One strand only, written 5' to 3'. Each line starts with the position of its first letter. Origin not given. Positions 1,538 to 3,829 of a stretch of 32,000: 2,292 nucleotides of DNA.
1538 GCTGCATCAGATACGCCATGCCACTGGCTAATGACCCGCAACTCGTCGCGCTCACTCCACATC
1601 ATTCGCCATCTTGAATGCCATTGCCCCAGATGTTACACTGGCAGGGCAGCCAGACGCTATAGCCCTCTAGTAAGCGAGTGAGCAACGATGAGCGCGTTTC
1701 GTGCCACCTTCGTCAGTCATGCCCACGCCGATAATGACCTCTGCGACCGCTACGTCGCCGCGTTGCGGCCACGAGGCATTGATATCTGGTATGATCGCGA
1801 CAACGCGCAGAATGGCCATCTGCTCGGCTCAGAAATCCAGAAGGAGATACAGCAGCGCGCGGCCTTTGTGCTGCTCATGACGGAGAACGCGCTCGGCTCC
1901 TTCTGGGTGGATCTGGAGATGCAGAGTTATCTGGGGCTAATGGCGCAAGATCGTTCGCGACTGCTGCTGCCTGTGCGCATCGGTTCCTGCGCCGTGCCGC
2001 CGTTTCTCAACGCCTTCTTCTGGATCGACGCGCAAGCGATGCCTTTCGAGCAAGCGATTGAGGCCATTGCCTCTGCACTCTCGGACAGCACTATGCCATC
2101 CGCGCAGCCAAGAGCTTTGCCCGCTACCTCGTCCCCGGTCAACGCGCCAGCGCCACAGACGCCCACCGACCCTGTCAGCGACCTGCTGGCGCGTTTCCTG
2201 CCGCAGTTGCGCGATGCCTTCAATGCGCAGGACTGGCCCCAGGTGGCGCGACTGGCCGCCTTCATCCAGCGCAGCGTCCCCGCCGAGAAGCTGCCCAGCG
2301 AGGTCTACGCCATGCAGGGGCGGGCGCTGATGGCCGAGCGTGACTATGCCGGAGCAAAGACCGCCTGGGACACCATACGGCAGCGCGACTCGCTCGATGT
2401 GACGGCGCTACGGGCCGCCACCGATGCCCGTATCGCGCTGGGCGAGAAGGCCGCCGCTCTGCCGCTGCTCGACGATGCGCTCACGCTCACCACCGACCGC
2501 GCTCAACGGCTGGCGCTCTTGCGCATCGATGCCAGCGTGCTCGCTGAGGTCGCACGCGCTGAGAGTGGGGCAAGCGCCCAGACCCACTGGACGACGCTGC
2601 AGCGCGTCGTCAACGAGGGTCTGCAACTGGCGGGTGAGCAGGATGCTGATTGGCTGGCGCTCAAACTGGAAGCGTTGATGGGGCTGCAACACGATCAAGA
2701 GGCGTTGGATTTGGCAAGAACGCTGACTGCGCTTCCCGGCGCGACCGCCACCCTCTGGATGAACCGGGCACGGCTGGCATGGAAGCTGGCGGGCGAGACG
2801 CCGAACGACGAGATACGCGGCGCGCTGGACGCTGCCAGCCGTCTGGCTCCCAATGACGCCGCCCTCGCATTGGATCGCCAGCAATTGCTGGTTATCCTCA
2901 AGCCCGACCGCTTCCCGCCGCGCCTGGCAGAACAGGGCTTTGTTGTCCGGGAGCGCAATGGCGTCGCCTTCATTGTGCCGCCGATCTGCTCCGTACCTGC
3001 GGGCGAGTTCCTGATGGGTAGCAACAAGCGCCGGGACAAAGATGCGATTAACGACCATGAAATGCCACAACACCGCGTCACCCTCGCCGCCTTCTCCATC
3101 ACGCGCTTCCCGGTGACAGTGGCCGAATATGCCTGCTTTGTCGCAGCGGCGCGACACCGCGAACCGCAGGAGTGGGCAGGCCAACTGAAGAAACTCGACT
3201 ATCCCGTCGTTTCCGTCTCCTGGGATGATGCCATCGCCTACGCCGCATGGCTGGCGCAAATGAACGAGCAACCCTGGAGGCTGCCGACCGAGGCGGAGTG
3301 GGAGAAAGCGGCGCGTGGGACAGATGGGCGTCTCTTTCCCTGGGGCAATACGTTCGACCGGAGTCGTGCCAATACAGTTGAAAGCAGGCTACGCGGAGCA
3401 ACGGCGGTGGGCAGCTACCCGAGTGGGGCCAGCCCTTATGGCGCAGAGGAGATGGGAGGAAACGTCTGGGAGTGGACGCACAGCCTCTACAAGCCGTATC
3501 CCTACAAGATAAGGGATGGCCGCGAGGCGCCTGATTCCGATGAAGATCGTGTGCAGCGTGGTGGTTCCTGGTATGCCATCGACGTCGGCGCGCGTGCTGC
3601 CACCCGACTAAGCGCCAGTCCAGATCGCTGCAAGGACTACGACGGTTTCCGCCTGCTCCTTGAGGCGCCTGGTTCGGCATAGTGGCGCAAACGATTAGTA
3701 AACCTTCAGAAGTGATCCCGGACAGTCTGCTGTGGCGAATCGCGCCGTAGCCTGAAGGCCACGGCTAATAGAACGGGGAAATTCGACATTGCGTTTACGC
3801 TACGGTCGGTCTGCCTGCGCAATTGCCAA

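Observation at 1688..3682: Intact TIR-helical repeat-FGE/SUMF1 fusion lacking any NTPase: candidate single-chain sensor-effector of a conflict/immunity system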

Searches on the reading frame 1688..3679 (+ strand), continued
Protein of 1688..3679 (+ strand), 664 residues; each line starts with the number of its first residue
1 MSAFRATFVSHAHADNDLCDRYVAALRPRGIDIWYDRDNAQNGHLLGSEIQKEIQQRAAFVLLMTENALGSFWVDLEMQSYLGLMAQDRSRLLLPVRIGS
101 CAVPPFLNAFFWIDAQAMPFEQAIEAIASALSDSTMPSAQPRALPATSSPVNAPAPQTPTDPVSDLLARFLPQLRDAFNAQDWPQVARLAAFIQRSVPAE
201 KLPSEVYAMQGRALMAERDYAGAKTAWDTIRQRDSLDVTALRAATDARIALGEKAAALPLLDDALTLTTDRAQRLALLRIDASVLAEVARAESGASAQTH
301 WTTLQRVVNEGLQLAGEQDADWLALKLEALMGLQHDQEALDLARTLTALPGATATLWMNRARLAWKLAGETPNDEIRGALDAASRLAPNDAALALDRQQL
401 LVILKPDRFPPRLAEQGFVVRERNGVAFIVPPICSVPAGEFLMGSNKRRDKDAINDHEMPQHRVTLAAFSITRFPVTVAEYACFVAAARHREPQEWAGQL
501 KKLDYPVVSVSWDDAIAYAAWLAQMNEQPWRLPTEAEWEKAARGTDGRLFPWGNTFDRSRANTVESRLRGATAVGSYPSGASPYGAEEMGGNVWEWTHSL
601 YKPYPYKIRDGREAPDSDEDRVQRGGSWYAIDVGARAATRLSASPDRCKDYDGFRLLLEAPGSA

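Call 28: find_encoding_contigs(protein=P0002, flank=10000, max_places=2)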
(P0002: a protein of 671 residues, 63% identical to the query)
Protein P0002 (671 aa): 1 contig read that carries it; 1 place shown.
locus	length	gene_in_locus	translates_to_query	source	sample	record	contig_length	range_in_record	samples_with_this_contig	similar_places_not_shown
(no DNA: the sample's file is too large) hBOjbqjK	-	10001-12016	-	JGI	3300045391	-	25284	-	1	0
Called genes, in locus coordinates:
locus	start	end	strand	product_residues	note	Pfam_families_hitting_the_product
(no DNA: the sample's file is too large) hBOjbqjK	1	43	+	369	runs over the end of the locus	PF03235:GmrSD_N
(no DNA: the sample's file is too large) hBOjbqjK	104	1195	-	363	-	PF01244:Peptidase_M19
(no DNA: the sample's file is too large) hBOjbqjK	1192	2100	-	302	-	PF13302:Acetyltransf_3 (weak), PF00583:Acetyltransf_1, PF13673:Acetyltransf_10, PF13508:Acetyltransf_7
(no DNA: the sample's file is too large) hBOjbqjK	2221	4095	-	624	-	PF00795:CN_hydrolase, PF02540:NAD_synthase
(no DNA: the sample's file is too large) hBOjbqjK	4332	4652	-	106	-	-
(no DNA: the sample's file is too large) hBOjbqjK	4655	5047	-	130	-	PF01253:SUI1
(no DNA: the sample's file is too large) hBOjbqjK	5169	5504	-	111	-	-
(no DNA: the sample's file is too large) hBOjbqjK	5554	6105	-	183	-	PF04545:Sigma70_r4 (faint)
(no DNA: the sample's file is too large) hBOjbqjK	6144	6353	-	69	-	-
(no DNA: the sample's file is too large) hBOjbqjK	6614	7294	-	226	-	PF00072:Response_reg, PF00486:Trans_reg_C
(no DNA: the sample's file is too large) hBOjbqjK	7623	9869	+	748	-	PF00989:PAS, PF08448:PAS_4, PF13188:PAS_8, PF13426:PAS_9, PF08448:PAS_4, PF01590:GAF, PF00512:HisKA, PF02518:HATPase_c, +3 more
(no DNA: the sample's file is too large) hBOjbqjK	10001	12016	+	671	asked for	PF13676:TIR_2, PF03781:FGE-sulfatase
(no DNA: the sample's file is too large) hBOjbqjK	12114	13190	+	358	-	PF00078:RVT_1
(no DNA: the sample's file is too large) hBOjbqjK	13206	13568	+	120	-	PF22296:bAvd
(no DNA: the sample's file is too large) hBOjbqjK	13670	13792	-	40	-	-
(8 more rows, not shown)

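Call 33: find_encoding_contigs(protein=P0003, flank=10000, max_places=2)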
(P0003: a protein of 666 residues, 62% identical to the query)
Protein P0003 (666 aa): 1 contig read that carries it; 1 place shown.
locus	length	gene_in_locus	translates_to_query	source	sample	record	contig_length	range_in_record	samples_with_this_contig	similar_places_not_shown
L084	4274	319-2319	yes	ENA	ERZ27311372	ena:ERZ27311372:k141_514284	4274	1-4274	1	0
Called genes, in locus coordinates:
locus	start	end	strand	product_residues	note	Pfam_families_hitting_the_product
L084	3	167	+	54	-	?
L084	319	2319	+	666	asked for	PF13676:TIR_2, PF03781:FGE-sulfatase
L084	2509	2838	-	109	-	PF12837:Fer4_6 (faint), PF13237:Fer4_10 (faint), PF14697:Fer4_21 (faint), PF12838:Fer4_7, PF13183:Fer4_8 (faint), PF13187:Fer4_9 (weak), PF00037:Fer4, PF12797:Fer4_2 (weak), +1 more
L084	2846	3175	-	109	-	-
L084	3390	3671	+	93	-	-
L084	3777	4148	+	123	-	PF22751:DUF488-N3a, PF22752:DUF488-N3i, PF04343:DUF488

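Call 34: find_encoding_contigs(protein=P0006, flank=10000, max_places=2)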
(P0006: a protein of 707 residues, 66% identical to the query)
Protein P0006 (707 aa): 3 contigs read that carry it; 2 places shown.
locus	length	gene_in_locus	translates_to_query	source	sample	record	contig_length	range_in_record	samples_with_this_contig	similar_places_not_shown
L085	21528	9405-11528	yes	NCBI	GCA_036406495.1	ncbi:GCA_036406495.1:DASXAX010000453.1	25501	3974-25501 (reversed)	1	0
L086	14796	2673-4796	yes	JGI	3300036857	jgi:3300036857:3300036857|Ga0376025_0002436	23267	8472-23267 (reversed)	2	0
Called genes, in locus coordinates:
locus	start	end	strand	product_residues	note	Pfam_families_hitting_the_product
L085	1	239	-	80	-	?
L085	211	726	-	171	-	PF00293:NUDIX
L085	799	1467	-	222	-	PF01022:HTH_5, PF12840:HTH_20, PF13412:HTH_24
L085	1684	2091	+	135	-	PF05977:MFS_3, PF07690:MFS_1 (weak)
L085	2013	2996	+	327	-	PF05977:MFS_3, PF07690:MFS_1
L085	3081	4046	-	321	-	PF08279:HTH_11, PF19187:HTH_PafC (weak), PF13280:WYL, PF25583:WCX (weak)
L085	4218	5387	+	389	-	PF06441:EHN, PF00561:Abhydrolase_1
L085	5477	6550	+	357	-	PF06224:AlkZ-like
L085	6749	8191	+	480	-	PF01225:Mur_ligase, PF08245:Mur_ligase_M, PF02875:Mur_ligase_C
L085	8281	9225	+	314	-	PF13560:HTH_31, PF01381:HTH_3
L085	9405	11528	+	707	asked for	PF13676:TIR_2, PF03781:FGE-sulfatase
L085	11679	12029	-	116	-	PF03724:META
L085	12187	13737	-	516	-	PF00590:TP_methylase, PF03819:MazG, PF01503:PRA-PH, PF03819:MazG (weak)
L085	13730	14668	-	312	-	PF13623:SurA_N_2, PF13624:SurA_N_3, PF13616:Rotamase_3, PF00639:Rotamase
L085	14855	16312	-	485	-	PF01011:PQQ (faint), PF13360:PQQ_2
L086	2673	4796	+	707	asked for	PF13676:TIR_2, PF03781:FGE-sulfatase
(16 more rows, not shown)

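Call 35: find_encoding_contigs(protein=P0008, flank=10000, max_places=2)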
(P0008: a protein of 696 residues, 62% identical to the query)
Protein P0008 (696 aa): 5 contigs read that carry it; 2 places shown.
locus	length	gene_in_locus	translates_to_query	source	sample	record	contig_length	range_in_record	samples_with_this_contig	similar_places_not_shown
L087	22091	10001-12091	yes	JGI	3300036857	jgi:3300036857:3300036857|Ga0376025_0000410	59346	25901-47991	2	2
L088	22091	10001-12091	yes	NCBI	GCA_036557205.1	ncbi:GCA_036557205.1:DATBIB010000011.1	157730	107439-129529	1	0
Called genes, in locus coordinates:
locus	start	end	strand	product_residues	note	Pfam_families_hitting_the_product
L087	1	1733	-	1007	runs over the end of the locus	PF00923:TAL_FSA, PF00342:PGI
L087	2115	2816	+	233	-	PF01553:Acyltransferase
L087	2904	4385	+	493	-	PF13620:CarboxypepD_reg (weak), PF04674:Phi_1 (weak)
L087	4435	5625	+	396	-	PF13620:CarboxypepD_reg, PF04674:Phi_1 (weak)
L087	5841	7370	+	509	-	PF00501:AMP-binding, PF13193:AMP-binding_C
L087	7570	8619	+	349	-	PF08100:Dimerisation, PF00891:Methyltransf_2, PF08241:Methyltransf_11, PF08242:Methyltransf_12, PF13649:Methyltransf_25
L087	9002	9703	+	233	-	PF05401:NodS (weak), PF13489:Methyltransf_23, PF13847:Methyltransf_31, PF08241:Methyltransf_11, PF08242:Methyltransf_12, PF13649:Methyltransf_25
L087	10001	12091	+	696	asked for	PF13676:TIR_2, PF03781:FGE-sulfatase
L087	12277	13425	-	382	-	PF02595:Gly_kinase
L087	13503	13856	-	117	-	-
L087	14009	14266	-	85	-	PF00462:Glutaredoxin (weak), PF05768:Glrx-like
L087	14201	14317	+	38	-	-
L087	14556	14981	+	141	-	-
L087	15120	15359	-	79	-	PF20586:DUF6788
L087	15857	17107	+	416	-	PF13432:TPR_16 (faint), PF07719:TPR_2 (faint), PF12569:NatA_aux_su (faint), PF13371:TPR_9 (faint), PF14559:TPR_19 (faint), PF14863:Alkyl_sulf_dimr (faint)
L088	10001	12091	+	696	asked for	PF13676:TIR_2, PF03781:FGE-sulfatase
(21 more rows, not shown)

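Call 45: search_protein_families(library=pfam, proteins=[L074:4670-7021:+], max_evalue=0.001)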
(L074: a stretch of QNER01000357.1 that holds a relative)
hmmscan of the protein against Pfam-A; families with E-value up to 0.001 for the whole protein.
L074:4670-7021:+ (784 aa): 2 families
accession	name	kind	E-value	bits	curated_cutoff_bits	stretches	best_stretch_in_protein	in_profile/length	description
PF03781.23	FGE-sulfatase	-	7.9e-56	190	23.3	1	560-783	3-254/255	Sulfatase-modifying factor enzyme 1-like domain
PF13676.11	TIR_2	-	6.9e-28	98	28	1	1-119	2-122/122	TIR domain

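Call 57: find_encoding_contigs(protein=P0074, flank=10000, max_places=1)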
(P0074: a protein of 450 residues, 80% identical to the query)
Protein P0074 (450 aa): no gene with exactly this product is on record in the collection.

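Call 64: list_cluster_members(proteins=[P0001, P0009, P0074, P0099, P0107, P0105, P0020, P0084, P0156, P0222])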
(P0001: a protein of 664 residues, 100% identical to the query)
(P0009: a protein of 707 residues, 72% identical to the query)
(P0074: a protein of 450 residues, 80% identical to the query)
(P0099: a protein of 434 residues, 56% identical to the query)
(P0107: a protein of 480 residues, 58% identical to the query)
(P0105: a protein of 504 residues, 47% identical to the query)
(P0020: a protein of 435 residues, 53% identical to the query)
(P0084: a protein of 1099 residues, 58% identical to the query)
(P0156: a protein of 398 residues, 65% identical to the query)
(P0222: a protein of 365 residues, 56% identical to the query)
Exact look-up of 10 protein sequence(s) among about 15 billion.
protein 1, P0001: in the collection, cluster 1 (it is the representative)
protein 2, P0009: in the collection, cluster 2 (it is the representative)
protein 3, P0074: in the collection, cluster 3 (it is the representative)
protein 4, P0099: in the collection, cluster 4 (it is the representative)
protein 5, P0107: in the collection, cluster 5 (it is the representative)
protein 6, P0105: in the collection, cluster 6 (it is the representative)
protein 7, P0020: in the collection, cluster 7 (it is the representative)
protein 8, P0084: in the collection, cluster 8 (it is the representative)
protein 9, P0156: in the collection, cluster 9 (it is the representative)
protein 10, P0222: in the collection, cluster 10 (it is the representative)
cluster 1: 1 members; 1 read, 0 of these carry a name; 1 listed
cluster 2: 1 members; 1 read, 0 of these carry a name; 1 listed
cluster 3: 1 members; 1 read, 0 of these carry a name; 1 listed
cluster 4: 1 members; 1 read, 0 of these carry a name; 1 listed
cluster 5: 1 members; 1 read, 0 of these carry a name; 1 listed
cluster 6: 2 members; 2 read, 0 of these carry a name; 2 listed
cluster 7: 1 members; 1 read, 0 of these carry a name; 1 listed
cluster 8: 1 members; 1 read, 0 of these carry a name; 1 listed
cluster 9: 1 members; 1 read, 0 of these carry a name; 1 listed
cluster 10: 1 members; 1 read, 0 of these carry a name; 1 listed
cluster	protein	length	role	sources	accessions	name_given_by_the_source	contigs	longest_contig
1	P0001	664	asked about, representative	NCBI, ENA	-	-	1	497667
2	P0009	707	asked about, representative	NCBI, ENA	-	-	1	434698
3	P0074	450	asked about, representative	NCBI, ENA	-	-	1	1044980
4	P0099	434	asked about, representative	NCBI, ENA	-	-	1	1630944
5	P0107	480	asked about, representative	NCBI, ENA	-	-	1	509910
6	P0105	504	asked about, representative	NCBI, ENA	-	-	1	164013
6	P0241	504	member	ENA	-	-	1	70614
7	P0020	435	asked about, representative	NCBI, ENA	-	-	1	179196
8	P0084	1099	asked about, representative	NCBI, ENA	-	-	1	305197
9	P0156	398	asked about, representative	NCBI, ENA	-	-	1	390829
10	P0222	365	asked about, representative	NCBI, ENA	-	-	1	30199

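Call 78: search_protein_families(library=pfam, alignment_id=A2, max_evalue=0.001)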
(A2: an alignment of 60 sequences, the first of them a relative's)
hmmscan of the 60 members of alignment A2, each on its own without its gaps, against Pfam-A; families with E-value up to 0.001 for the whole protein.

A. member 1, P0001 (664 aa): 2 families
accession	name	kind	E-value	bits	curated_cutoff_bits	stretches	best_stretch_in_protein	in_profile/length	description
PF03781.23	FGE-sulfatase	-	1.9e-50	172.4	23.3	1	434-657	6-254/255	Sulfatase-modifying factor enzyme 1-like domain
PF13676.11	TIR_2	-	4.3e-18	66.4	28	1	8-126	2-120/122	TIR domain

B. families by the number of members that match (of 60 scanned): 14 families
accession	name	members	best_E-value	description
PF03781.23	FGE-sulfatase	60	2.7e-57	Sulfatase-modifying factor enzyme 1-like domain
PF13676.11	TIR_2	57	8.6e-32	TIR domain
PF01582.25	TIR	12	2.1e-06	TIR domain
PF08937.16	ThsB_TIR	10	1.5e-05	Thoeris protein ThsB, TIR-like domain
PF13432.12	TPR_16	7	6.9e-07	Tetratricopeptide repeat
PF14559.12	TPR_19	6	1.4e-06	Tetratricopeptide repeat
PF13428.12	TPR_14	5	7.3e-10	Tetratricopeptide repeat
PF07719.23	TPR_2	5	1.9e-06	Tetratricopeptide repeat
PF00515.34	TPR_1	2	4.3e-05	Tetratricopeptide repeat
PF13181.12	TPR_8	1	2.1e-06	Tetratricopeptide repeat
PF13424.12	TPR_12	1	3.7e-06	Tetratricopeptide repeat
PF13371.12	TPR_9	1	0.00071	Tetratricopeptide repeat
PF07603.17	Lcl_C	1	0.00071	Lcl C-terminal domain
PF13176.12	TPR_7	1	0.00075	Tetratricopeptide repeat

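Call 100: find_related_loci(query=window:1688-3679:+, collection=viral_contigs, flank=8000)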
Query window:1688-3679:+ (664 aa) in viral_contigs; peptide patterns used: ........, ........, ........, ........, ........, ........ (x = any residue, [..] = any of these).
10 stretches matched a pattern; 1 encode a relative of the query (tblastn E <= 1e-3); 1 distinct loci.
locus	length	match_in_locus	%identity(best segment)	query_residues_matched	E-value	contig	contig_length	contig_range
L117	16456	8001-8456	29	506-656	5e-8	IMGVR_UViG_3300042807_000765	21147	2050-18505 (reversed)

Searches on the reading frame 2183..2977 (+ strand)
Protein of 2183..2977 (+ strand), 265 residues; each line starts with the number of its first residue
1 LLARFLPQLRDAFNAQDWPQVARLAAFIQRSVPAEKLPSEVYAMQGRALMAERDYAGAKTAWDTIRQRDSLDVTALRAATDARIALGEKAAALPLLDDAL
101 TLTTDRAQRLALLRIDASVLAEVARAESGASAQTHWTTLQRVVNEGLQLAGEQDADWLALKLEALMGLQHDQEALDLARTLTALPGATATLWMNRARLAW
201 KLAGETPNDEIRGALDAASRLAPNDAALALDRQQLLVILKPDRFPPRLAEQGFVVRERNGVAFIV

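Call 79: search_protein_representatives(protein=window:2183-2977:+)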
Query: 265 residues. Proteins with E-value up to 0.001 (for the whole library): 52; up to 1e-10: 21; up to 1e-30: 7. The best 52 are listed.
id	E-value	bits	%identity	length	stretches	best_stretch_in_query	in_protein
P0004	8.0e-107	372.8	72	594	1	1-264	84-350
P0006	8.0e-104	363.0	69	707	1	1-265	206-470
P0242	1.8e-63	230.8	49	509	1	3-264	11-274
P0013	9.7e-59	215.4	65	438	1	73-265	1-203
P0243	3.0e-44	167.9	61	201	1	44-218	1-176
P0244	1.2e-37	146.3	69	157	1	143-256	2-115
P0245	5.5e-32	127.8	69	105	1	27-127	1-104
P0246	4.7e-29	118.2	41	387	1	1-256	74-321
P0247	3.7e-28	115.2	64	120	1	120-213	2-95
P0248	5.8e-27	111.3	39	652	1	1-258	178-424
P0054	2.1e-25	106.2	39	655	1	3-254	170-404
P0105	3.1e-21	92.6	43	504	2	2-118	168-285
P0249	2.5e-20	89.6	60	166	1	8-118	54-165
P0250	3.0e-20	89.4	41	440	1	6-254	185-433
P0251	7.5e-19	84.8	79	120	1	24-79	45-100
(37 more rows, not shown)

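Call 98: search_solved_structures(query=A3, max_evalue=1, show_alignments=0)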
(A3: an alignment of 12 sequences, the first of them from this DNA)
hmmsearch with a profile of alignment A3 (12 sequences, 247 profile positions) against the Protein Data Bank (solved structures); distinct sequences matched with E-value up to 1: 18.
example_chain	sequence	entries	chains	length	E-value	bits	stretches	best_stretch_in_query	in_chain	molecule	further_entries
8ump_A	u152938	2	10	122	5.3e-06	29.2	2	40-114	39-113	T33-ml35-redesigned-TPR-domain-fold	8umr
3upv_A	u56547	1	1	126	0.023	17.3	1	12-100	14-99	Heat shock protein STI1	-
3uq3_A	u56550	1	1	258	0.083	15.4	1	12-100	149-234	Heat shock protein STI1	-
7obi_A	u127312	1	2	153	0.26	13.8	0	52-111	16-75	CTPR-rv4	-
3urz_A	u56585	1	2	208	0.27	13.8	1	52-107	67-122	Uncharacterized protein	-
4zlh_A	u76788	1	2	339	0.32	13.5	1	23-99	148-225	Lipopolysaccharide assembly protein B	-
7wzb_B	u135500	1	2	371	0.33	13.5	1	23-71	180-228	Lipopolysaccharide assembly protein B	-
2lsu_A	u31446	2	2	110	0.48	12.9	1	45-106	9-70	TPR repeat-containing protein associated with Hsp90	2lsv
2l6j_A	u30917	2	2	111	0.48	12.9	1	45-106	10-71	TPR repeat-containing protein associated with Hsp90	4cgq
4cgu_A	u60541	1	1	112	0.49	12.9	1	45-106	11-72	TPR REPEAT-CONTAINING PROTEIN ASSOCIATED WITH HSP90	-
8v24_A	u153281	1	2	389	0.51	12.8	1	23-99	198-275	Lipopolysaccharide assembly protein B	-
7t6d_A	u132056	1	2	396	0.54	12.8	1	23-99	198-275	Lipopolysaccharide assembly protein B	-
8j07_d3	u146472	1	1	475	0.66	12.5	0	20-120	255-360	Tetratricopeptide repeat protein 29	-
1ihg_A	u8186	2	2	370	0.73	12.3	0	45-131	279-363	Cyclophilin 40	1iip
7og3_A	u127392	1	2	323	0.76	12.3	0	108-160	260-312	NAD(P)-dependent oxidoreductase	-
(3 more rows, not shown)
